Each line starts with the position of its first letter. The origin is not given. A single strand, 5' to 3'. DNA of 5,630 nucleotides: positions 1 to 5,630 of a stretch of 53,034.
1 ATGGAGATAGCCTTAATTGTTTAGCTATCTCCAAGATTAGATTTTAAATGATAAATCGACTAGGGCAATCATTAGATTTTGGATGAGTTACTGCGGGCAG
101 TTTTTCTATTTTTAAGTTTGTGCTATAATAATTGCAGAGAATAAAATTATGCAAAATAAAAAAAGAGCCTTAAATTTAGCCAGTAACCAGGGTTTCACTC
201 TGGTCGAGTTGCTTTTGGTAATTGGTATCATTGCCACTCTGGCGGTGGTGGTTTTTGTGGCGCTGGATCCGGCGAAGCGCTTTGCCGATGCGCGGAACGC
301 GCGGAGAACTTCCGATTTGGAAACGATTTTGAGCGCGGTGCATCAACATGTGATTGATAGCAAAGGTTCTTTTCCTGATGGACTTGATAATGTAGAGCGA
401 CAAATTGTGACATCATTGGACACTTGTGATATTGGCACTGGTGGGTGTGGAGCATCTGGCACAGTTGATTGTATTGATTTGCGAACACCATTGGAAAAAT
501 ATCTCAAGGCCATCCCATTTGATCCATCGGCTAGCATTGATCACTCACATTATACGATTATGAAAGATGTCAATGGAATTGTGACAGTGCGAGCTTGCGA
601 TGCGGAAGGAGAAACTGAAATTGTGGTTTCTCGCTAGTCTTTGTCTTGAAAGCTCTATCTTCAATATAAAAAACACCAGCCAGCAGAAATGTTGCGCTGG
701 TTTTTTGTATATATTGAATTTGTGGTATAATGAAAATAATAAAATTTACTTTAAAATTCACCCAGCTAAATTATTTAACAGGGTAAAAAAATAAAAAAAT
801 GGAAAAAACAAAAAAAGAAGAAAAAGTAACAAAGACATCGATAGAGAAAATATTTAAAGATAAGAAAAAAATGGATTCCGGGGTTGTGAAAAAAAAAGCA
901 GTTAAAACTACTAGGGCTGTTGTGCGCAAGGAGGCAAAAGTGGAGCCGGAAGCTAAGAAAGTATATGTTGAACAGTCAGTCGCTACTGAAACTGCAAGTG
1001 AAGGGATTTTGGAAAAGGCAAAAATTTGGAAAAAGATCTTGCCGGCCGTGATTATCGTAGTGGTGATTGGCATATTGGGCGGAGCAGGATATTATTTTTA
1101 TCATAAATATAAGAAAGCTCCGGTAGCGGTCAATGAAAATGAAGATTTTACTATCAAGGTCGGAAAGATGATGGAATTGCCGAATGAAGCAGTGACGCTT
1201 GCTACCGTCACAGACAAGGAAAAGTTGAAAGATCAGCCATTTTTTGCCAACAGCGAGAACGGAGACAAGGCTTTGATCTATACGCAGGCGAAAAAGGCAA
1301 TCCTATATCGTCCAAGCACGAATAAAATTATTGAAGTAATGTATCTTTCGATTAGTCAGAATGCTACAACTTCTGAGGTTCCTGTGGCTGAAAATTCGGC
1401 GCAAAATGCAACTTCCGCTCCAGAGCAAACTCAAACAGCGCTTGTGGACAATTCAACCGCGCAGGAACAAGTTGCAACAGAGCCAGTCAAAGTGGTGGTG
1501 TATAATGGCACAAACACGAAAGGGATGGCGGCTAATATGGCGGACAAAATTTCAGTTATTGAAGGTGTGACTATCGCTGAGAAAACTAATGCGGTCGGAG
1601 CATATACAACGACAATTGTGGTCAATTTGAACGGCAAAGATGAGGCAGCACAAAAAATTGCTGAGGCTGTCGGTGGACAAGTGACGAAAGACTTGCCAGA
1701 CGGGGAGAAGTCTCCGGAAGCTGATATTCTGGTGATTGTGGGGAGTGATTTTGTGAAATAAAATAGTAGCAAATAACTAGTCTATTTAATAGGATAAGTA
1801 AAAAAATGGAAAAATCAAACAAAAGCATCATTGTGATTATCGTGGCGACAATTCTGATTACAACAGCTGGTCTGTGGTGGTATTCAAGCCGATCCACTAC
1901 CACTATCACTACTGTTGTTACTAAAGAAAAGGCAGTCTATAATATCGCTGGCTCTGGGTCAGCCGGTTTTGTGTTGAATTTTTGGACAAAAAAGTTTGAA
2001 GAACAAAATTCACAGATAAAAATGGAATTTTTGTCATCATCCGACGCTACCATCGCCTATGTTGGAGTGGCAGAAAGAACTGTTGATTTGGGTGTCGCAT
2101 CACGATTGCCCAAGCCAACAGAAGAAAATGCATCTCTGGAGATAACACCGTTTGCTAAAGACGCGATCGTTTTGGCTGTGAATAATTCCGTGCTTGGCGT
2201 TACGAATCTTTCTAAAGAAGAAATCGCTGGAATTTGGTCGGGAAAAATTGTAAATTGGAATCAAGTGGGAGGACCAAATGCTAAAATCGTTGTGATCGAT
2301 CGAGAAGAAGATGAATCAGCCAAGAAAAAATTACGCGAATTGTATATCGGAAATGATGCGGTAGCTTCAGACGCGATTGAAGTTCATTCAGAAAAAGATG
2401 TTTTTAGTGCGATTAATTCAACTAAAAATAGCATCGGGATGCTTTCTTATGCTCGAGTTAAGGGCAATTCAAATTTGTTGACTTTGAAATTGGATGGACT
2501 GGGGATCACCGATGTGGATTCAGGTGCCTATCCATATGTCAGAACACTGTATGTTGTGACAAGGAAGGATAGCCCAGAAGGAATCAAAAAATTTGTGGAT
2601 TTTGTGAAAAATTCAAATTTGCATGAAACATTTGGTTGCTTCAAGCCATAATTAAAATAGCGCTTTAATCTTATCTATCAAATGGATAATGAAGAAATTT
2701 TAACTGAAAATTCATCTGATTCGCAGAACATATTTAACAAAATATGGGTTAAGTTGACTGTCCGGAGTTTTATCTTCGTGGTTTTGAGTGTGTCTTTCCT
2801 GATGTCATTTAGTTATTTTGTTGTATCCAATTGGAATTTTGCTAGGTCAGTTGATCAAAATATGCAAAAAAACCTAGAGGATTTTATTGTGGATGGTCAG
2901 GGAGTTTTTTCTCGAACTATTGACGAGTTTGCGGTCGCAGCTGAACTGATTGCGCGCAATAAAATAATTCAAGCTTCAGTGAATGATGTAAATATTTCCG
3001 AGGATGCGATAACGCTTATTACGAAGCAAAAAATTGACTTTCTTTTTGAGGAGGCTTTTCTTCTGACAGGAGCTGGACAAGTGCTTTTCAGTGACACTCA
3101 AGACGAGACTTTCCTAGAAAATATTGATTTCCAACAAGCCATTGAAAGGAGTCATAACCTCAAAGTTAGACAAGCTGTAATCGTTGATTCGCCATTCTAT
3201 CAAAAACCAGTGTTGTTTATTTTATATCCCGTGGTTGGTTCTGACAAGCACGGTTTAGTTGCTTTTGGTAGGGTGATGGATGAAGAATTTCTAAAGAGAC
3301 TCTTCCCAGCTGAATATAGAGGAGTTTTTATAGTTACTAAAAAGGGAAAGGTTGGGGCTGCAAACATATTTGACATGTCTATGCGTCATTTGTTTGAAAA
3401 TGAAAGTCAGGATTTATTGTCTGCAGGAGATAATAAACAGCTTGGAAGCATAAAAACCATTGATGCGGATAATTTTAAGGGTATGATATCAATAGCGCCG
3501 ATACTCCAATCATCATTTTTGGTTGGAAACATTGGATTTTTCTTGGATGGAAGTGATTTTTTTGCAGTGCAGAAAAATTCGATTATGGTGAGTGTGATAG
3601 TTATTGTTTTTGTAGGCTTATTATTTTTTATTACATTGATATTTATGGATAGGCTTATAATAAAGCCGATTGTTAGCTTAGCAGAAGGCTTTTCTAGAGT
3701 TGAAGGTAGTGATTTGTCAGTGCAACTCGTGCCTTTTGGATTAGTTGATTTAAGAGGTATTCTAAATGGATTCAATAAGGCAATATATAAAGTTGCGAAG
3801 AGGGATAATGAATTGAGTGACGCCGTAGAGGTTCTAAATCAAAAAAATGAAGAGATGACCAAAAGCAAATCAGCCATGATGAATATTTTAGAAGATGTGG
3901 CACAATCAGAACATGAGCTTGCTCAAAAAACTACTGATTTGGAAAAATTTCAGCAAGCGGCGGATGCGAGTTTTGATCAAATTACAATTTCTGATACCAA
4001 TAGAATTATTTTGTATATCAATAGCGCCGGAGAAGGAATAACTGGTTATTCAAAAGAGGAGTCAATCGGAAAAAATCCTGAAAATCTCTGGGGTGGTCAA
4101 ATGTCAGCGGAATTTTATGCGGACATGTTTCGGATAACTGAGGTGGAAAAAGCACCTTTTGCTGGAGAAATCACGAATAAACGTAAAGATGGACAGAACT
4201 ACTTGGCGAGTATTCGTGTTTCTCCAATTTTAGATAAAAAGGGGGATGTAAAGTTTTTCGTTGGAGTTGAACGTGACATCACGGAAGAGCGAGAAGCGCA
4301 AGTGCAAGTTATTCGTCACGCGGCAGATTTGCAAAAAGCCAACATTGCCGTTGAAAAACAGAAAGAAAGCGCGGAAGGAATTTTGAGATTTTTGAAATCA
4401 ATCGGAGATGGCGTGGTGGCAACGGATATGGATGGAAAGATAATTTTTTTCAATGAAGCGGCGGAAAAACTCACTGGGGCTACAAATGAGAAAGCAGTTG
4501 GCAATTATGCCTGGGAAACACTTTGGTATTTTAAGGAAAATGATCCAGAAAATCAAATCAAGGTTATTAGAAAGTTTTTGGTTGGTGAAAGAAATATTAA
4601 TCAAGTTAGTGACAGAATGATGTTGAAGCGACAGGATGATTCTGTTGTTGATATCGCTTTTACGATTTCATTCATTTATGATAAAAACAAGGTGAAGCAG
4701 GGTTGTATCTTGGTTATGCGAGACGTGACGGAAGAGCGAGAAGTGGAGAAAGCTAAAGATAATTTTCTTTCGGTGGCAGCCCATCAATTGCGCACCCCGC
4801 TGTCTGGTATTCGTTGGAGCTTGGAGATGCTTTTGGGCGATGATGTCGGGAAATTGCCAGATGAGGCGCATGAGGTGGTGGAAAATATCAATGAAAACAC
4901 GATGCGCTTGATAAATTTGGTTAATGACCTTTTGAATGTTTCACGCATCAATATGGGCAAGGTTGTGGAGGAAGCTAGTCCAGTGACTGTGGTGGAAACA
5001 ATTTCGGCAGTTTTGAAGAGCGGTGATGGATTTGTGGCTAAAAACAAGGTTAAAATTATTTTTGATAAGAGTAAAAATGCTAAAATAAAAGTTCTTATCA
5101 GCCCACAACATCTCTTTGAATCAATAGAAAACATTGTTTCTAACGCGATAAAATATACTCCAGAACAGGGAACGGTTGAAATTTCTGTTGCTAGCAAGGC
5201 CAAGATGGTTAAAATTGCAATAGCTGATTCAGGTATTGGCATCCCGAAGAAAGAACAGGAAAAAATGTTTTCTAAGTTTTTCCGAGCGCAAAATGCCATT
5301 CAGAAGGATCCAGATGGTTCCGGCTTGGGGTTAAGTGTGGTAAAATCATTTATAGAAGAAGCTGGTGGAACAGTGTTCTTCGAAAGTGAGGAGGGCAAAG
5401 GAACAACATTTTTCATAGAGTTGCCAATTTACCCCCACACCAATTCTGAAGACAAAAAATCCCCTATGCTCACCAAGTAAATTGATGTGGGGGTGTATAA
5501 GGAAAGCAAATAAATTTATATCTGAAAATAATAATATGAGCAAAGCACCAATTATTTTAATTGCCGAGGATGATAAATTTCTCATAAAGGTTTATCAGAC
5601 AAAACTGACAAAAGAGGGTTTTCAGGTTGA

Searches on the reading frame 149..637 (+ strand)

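Call 63: search_protein_families(library=pfam, proteins=[window:149-637:+])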
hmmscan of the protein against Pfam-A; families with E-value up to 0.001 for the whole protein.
window:149-637:+ (162 aa): 1 family
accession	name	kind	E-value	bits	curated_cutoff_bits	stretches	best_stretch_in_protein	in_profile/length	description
PF07963.17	N_methyl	-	2.1e-05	24.3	21.2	1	12-36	3-27/27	Prokaryotic N-terminal methylation motif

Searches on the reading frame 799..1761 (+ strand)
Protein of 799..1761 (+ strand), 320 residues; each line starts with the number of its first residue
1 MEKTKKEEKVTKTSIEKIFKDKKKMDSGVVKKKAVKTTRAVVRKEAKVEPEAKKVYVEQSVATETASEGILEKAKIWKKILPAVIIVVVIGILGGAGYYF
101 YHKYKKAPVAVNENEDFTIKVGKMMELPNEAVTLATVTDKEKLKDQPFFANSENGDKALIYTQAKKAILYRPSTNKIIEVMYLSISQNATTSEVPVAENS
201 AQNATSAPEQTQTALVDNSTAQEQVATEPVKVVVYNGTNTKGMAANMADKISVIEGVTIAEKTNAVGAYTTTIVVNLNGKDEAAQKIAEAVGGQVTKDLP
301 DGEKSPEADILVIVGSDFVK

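Call 63: search_protein_families(library=pfam, proteins=[window:799-1761:+])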
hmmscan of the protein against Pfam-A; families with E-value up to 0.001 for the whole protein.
window:799-1761:+ (320 aa): 1 family
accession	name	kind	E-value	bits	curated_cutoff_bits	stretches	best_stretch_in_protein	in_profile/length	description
PF13399.11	LytR_C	-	1.1e-10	42.7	22.2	1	230-318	2-86/86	LytR cell envelope-related transcriptional attenuator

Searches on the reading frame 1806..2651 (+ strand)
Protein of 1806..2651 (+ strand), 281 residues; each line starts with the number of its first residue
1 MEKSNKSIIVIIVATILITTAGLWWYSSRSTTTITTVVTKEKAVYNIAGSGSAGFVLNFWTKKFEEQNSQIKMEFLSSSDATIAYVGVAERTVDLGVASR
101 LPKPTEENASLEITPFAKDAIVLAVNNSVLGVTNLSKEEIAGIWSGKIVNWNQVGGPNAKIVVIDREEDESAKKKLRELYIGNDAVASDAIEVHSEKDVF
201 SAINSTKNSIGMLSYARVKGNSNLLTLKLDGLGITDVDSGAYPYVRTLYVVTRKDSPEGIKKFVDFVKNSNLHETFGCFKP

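Call 63: search_protein_families(library=pfam, proteins=[window:1806-2651:+])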
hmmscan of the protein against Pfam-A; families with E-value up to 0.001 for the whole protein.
window:1806-2651:+ (281 aa): 1 family
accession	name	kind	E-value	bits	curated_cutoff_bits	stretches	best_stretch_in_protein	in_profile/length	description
PF12849.12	PBP_like_2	-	2.4e-22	80.4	27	1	41-267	6-263/267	PBP superfamily domain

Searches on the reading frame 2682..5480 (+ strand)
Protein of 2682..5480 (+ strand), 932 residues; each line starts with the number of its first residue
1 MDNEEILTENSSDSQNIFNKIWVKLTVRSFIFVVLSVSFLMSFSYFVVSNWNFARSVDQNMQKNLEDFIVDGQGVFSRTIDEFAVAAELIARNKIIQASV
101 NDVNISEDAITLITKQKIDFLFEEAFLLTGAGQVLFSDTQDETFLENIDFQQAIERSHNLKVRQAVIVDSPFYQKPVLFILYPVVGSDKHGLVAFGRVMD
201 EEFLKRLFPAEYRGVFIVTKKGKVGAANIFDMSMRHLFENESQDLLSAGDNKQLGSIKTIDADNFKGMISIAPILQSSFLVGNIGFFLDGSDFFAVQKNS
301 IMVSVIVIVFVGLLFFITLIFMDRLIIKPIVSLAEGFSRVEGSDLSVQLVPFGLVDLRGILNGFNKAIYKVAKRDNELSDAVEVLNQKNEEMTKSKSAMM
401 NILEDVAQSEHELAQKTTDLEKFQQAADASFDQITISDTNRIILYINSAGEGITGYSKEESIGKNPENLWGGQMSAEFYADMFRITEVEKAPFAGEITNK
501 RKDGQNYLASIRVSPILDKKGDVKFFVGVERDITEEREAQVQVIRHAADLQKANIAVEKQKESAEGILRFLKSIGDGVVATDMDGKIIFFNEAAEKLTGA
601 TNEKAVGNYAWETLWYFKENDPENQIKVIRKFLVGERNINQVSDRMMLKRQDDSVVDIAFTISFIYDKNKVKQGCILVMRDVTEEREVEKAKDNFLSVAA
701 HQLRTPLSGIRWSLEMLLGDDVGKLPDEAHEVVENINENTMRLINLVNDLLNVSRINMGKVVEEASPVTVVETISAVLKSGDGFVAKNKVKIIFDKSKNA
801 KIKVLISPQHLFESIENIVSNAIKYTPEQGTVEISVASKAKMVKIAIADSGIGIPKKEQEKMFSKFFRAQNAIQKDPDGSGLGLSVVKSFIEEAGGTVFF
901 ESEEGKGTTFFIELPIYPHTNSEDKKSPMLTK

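Call 63: search_protein_families(library=pfam, proteins=[window:2682-5480:+])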
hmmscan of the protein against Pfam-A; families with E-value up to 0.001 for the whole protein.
window:2682-5480:+ (932 aa): 11 families
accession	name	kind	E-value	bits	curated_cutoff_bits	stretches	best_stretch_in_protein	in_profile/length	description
PF13426.13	PAS_9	-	4.7e-30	104.3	27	2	434-535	4-103/103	PAS domain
PF02518.31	HATPase_c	-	7.9e-27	94.3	26.4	1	808-916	3-109/111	Histidine kinase-, DNA gyrase B-, and HSP90-like ATPase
PF00989.32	PAS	-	2.5e-23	82.7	22.6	2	424-533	4-113/113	PAS fold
PF08448.16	PAS_4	-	1.5e-18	67.5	23.1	2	432-538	6-110/110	PAS fold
PF00512.31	HisKA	-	7.8e-17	61.5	26.9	1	691-758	1-65/66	His Kinase A (phospho-acceptor) domain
PF13188.13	PAS_8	-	1.3e-08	34.8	21.8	1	570-622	6-55/65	PAS domain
PF08447.18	PAS_3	-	3.1e-07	31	25.6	1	443-529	1-88/89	PAS fold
PF13581.12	HATPase_c_2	-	5.6e-05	23.6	27.4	1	818-894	39-112/127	Histidine kinase-like ATPase domain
PF14501.12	HATPase_c_5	-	9.8e-05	22.7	22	1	808-906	3-94/102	GHKL domain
PF24820.1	Diguanyl_cycl_sensor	-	0.00011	22.6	28.1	0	571-669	2-100/109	Diguanylate cyclase-like sensor domain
PF04791.21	LMBR1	-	0.00022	20.7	31.9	1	296-428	125-246/510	LMBR1-like membrane protein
